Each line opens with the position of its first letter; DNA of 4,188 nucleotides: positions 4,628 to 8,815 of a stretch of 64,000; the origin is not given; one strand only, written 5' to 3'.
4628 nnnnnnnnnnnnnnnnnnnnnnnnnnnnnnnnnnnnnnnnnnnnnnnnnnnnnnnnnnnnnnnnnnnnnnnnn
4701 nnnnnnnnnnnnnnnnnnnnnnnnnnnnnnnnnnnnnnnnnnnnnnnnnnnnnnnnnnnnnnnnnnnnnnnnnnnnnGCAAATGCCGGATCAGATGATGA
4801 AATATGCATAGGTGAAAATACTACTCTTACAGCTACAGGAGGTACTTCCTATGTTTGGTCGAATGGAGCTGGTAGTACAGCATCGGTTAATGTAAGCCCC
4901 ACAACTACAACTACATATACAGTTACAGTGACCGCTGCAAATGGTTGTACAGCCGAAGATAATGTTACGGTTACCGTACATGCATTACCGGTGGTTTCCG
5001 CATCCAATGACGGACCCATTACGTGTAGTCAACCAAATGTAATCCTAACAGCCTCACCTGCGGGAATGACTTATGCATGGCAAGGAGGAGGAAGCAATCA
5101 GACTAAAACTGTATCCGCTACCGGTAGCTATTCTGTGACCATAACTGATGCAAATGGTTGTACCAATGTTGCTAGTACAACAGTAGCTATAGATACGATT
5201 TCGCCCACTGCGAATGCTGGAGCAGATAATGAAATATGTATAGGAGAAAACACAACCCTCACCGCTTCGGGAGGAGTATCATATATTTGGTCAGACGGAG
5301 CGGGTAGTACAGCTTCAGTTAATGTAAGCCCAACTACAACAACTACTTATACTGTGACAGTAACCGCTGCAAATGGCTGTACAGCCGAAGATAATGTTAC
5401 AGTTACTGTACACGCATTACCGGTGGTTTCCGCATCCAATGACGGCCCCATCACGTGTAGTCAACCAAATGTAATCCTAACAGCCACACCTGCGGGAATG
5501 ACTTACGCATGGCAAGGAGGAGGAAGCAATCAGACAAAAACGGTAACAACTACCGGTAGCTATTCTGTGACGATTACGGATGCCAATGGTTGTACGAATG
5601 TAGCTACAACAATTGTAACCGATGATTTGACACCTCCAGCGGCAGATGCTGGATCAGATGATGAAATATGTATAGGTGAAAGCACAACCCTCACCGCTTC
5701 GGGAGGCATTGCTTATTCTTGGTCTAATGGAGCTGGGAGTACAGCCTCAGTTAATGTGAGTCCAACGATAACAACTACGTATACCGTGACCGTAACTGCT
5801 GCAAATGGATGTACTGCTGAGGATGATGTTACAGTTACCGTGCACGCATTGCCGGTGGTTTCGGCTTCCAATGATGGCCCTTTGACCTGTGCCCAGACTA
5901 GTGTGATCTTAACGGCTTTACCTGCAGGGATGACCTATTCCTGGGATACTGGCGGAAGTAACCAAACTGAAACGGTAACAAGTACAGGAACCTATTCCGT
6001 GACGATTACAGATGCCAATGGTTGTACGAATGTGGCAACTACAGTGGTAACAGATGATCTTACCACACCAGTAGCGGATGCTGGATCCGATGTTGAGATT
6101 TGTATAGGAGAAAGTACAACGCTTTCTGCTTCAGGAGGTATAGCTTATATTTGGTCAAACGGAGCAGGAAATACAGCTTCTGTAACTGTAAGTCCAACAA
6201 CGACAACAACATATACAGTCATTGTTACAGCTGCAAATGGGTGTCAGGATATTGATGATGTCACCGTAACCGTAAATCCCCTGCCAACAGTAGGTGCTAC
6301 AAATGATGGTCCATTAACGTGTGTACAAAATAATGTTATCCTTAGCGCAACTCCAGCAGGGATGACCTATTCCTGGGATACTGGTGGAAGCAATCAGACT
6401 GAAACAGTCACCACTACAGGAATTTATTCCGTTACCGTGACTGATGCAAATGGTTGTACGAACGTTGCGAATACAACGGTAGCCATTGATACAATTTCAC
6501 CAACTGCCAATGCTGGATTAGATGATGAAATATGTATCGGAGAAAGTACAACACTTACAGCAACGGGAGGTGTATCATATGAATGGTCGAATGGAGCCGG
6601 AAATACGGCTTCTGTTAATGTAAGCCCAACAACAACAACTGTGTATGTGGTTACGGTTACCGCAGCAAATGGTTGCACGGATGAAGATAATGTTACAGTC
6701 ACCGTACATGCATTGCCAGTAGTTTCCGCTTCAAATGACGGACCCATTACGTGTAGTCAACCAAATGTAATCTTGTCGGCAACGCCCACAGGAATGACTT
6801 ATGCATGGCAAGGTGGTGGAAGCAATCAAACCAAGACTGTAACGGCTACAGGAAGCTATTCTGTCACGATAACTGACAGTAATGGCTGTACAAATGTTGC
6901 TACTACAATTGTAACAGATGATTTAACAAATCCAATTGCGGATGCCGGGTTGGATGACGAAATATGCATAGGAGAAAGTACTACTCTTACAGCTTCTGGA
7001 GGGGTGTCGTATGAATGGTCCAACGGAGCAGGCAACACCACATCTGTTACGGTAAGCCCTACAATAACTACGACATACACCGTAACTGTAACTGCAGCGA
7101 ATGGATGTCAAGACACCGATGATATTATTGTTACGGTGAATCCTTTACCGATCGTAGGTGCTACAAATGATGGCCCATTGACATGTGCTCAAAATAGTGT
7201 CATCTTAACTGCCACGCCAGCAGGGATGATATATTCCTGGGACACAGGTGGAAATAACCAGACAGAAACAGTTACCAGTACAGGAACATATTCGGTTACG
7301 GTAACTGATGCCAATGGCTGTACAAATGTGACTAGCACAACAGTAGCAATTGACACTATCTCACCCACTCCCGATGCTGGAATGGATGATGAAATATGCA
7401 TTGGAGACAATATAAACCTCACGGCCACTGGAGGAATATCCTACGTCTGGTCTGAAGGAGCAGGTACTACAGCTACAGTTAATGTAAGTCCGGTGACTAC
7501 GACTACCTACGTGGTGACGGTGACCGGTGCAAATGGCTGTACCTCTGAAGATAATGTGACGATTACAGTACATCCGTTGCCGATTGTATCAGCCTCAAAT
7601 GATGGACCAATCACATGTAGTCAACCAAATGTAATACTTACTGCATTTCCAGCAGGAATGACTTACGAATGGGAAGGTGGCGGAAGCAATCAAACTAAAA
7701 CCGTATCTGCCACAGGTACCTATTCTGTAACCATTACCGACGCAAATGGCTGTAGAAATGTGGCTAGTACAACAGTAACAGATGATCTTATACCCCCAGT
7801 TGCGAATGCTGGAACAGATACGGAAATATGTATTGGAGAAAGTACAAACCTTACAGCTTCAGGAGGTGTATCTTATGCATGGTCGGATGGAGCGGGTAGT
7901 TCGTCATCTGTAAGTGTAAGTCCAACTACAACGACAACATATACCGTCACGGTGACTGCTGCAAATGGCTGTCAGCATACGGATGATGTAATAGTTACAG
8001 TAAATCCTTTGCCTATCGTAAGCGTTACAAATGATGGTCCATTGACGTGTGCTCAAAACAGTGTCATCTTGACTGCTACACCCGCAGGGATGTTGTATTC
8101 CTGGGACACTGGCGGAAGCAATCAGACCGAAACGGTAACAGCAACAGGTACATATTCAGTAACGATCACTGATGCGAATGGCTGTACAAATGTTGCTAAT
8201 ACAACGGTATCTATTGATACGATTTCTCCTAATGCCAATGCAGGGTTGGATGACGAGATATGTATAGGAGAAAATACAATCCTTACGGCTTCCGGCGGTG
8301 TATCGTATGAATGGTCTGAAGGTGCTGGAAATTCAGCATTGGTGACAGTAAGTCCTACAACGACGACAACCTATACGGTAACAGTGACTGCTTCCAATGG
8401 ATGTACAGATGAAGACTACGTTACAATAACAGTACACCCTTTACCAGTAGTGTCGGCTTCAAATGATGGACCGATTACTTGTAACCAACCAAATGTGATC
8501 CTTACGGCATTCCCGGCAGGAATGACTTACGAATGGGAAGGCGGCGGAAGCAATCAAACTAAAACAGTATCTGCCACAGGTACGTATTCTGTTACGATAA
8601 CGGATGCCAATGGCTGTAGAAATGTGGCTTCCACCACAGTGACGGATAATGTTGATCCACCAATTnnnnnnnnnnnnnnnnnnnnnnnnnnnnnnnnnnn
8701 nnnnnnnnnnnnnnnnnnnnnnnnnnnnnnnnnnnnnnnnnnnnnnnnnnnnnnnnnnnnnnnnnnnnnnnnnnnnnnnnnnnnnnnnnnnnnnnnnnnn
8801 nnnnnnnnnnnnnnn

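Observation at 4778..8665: Nine exact 432-nt in-frame tandem units with an 864-nt higher-order alternation and mosaic DNA identity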

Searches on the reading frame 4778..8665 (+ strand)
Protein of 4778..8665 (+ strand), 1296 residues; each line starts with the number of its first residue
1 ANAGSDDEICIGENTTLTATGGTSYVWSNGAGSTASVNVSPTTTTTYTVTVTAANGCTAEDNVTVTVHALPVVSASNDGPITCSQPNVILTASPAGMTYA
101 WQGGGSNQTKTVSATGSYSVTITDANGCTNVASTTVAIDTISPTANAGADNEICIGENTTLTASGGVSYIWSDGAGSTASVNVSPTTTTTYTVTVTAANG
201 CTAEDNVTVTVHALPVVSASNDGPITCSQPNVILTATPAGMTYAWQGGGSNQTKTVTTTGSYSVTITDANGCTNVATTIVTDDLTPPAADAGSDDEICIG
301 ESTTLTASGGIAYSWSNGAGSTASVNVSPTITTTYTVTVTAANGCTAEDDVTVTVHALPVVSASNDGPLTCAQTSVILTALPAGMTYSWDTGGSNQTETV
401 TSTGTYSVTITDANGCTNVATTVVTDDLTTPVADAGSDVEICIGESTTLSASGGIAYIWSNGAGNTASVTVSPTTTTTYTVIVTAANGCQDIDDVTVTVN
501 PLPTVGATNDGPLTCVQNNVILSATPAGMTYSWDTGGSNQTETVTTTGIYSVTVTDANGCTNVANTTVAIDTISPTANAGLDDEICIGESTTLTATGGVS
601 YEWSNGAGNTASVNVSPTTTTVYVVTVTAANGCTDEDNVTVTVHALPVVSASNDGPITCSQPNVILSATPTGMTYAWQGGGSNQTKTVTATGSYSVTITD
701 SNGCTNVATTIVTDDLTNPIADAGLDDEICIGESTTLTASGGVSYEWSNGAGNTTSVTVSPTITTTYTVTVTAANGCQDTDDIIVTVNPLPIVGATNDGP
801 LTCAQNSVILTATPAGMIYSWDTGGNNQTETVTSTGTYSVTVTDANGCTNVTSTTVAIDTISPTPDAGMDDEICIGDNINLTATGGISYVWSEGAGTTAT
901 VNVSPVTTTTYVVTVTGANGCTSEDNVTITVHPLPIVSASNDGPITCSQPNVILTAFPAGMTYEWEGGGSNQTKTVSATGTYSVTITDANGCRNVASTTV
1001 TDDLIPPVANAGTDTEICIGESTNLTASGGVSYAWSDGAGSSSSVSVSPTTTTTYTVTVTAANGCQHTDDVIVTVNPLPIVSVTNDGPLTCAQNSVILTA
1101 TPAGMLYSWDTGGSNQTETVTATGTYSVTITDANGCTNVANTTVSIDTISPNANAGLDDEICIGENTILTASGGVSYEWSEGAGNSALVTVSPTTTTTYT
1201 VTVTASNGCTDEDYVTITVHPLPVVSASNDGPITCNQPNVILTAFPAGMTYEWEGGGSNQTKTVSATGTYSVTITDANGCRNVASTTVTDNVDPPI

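Call 7: search_protein_families(library=pfam, proteins=[window:4778-8665:+], max_evalue=0.01)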
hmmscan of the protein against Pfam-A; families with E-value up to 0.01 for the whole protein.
window:4778-8665:+ (1296 aa): 7 families
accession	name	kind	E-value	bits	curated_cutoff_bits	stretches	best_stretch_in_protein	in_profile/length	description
PF19081.6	Ig_7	-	4.4e-44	149.1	27.3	8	727-789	10-84/84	Ig-like domain CHU_C associated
PF00801.26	PKD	-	1.2e-24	86.5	23.5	1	1022-1070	16-74/80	PKD domain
PF22352.2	K319L-like_PKD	-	1.1e-15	57.8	27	0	887-931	29-84/84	K319L-like, PKD domain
PF11614.14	FixG_C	-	2.3e-11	44.4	25.6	0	16-69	50-101/119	IG-like fold at C-terminal of FixG, putative oxidoreductase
PF18911.6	PKD_4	-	3.5e-09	37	27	0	1006-1069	3-76/85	PKD domain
PF04862.18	DUF642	-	0.00054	20.2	27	0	34-69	67-102/157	Protein of unknown function (DUF642)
PF14832.11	Tautomerase_3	-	0.0022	18.7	25.7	0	244-303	51-111/138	Putative oxalocrotonate tautomerase enzyme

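Call 10: search_protein_families(library=ncbifam, proteins=[window:4778-8665:+], max_evalue=0.01)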
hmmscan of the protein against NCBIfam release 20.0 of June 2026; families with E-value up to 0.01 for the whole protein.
window:4778-8665:+ (1296 aa): 0 families

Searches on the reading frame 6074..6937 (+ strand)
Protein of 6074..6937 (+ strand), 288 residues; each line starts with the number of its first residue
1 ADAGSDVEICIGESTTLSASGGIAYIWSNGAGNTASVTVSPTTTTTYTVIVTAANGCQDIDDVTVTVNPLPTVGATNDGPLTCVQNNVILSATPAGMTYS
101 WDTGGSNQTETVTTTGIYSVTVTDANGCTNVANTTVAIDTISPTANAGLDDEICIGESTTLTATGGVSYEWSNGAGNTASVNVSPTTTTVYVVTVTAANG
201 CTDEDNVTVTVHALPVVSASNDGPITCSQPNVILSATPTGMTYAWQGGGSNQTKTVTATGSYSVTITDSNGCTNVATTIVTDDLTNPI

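Call 58: search_solved_structures(query=window:6074-6937:+, max_evalue=0.001, show_alignments=1)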
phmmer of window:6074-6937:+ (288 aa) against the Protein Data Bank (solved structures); distinct sequences matched with E-value up to 0.001: 2.
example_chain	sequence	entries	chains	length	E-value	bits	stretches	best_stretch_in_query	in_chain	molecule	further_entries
9flp_A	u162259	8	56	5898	8.9e-64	218.5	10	15-256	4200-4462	The grappling hook protein A in the bacterium Aureispira sp. CCB-QB1 | The grappling hook protein A (GhpA) in the bacterium Aureispira sp. CCB-QB1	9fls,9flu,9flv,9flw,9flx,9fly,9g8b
9ncf_S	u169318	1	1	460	5e-05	25.9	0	113-275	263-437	Immunoglobulin-like domain protein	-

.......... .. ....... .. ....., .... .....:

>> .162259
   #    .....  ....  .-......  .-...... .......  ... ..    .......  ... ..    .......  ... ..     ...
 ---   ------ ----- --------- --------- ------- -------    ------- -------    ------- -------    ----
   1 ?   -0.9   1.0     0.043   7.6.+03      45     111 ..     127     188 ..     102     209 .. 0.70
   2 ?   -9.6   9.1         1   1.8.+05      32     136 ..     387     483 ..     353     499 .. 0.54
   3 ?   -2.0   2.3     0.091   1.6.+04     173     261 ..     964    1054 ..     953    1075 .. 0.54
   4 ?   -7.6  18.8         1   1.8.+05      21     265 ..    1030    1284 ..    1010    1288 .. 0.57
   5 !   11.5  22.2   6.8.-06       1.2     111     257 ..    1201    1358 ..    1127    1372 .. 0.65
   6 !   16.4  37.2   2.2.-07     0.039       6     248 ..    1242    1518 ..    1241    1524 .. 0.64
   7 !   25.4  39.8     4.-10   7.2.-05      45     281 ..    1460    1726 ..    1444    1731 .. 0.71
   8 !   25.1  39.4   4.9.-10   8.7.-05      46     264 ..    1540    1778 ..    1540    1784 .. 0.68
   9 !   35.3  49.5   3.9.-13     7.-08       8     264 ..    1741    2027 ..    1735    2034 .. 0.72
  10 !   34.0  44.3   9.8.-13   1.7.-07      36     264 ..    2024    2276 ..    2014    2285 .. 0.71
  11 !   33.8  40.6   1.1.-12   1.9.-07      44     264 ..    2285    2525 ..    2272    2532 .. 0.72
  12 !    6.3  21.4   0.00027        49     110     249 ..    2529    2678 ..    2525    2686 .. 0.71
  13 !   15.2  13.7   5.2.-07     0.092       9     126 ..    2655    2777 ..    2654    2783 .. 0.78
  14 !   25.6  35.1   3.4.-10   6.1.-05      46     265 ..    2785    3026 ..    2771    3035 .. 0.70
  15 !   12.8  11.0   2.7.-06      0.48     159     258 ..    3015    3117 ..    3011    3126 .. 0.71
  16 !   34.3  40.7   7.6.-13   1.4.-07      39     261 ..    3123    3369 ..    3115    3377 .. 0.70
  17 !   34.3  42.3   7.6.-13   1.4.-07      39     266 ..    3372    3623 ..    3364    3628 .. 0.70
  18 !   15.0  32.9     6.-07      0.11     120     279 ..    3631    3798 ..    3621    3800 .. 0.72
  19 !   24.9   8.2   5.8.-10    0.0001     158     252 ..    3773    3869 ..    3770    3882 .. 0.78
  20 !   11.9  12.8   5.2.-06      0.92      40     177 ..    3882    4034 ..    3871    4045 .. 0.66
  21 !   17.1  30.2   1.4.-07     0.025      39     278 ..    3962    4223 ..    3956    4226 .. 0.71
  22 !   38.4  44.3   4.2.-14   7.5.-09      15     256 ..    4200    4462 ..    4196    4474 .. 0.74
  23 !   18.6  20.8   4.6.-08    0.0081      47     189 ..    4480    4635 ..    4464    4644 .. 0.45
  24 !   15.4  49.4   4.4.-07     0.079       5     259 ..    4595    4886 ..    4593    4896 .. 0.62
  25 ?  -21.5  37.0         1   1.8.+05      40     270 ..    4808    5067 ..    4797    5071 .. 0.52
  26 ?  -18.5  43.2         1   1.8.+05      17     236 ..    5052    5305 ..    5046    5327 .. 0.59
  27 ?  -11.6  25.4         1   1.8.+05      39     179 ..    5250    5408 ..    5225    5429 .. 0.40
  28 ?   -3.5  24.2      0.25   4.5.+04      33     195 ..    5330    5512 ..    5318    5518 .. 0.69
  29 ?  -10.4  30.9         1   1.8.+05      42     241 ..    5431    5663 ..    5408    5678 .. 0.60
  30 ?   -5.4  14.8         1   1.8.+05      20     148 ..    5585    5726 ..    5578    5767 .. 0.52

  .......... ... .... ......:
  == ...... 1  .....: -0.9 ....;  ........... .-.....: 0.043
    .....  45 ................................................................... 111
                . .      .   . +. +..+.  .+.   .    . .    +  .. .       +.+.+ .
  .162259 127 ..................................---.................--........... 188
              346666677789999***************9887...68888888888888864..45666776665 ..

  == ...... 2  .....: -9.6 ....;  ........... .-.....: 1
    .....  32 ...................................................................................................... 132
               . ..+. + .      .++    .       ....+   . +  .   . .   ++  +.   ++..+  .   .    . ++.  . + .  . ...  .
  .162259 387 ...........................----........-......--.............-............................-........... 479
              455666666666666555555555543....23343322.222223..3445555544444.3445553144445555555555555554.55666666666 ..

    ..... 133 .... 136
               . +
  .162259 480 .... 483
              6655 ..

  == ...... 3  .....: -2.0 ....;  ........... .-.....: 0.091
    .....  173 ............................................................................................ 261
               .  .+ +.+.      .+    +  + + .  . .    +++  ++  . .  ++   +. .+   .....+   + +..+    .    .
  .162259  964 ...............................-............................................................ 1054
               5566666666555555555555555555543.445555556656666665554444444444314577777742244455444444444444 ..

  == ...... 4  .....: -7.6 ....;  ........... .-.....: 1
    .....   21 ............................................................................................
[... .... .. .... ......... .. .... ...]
